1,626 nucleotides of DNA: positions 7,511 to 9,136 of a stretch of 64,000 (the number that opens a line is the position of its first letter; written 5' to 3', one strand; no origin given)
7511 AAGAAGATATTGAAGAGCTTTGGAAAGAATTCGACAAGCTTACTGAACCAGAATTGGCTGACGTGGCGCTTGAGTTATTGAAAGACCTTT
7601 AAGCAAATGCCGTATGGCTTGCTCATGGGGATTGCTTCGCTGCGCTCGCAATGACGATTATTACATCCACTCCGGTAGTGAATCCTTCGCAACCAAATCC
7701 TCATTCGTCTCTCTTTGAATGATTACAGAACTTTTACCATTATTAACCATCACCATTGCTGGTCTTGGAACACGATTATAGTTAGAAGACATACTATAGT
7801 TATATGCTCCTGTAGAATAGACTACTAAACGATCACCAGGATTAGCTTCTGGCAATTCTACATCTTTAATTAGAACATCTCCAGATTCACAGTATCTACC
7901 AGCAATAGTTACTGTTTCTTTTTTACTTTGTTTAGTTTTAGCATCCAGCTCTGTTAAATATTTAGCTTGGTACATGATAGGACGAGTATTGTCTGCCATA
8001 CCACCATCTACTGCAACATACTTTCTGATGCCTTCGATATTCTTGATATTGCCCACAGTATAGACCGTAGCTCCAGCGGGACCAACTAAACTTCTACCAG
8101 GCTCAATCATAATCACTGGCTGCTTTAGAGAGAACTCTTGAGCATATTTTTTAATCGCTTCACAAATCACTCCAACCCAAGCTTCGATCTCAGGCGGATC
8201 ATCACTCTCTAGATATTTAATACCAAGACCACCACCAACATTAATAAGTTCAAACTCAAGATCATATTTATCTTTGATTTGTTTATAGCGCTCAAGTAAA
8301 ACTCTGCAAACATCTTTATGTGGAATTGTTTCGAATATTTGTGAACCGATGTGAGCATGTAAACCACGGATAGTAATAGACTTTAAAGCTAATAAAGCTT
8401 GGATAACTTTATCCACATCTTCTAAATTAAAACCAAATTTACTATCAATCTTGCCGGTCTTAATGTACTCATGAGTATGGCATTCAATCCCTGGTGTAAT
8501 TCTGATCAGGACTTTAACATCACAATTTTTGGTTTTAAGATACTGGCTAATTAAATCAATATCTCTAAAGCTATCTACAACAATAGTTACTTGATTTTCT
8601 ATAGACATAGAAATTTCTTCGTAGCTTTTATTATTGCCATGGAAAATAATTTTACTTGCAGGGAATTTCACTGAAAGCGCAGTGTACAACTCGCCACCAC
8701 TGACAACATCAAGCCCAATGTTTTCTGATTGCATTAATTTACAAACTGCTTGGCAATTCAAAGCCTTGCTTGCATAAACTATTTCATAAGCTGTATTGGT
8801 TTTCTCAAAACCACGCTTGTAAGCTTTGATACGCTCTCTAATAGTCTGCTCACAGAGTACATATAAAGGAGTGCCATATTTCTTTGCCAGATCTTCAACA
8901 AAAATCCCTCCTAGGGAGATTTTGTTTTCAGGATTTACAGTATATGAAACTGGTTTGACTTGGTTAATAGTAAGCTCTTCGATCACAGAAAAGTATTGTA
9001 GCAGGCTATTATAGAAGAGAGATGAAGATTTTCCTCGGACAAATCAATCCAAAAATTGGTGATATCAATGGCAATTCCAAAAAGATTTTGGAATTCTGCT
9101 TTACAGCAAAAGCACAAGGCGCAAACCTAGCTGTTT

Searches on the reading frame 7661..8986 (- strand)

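Call 34: search_protein_families(library=ncbifam, proteins=[window:7661-8986:-], max_evalue=0.00001)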
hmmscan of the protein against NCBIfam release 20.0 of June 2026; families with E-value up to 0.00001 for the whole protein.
window:7661-8986:- (441 aa): 8 families
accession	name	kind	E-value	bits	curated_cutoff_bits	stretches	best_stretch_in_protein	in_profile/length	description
TIGR01048.1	lysA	equivalog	3.2e-143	477.2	297.9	1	20-435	6-416/417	diaminopimelate decarboxylase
NF052544.1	OrLyDeCDokD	equivalog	9.9e-59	199.1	700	1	20-435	23-459/461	ornithine/lysine decarboxylase DokD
TIGR03099.1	dCO2ase_PEP1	hypoth_equivalog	2.4e-57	194.8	478.45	1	20-401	5-384/398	pyridoxal-dependent decarboxylase, exosortase A system-associated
NF006515.0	PRK08961.1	equivalog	1.3e-56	192.1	802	1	36-414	500-859/861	bifunctional aspartate kinase/diaminopimelate decarboxylase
NF041039.1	FslC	exception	8.4e-30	103.9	500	1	30-422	19-411/418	rhizoferrin biosystnesis N-citrylornithine decarboxylase FslC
NF003763.0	PRK05354.1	equivalog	2.8e-25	88.9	369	1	15-322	40-367/636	biosynthetic arginine decarboxylase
TIGR01273.1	speA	equivalog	8.7e-25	87.2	624.1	1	17-320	35-357/624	arginine decarboxylase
TIGR01047.1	nspC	equivalog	1.5e-11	43.4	409.05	1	39-424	3-369/380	carboxynorspermidine decarboxylase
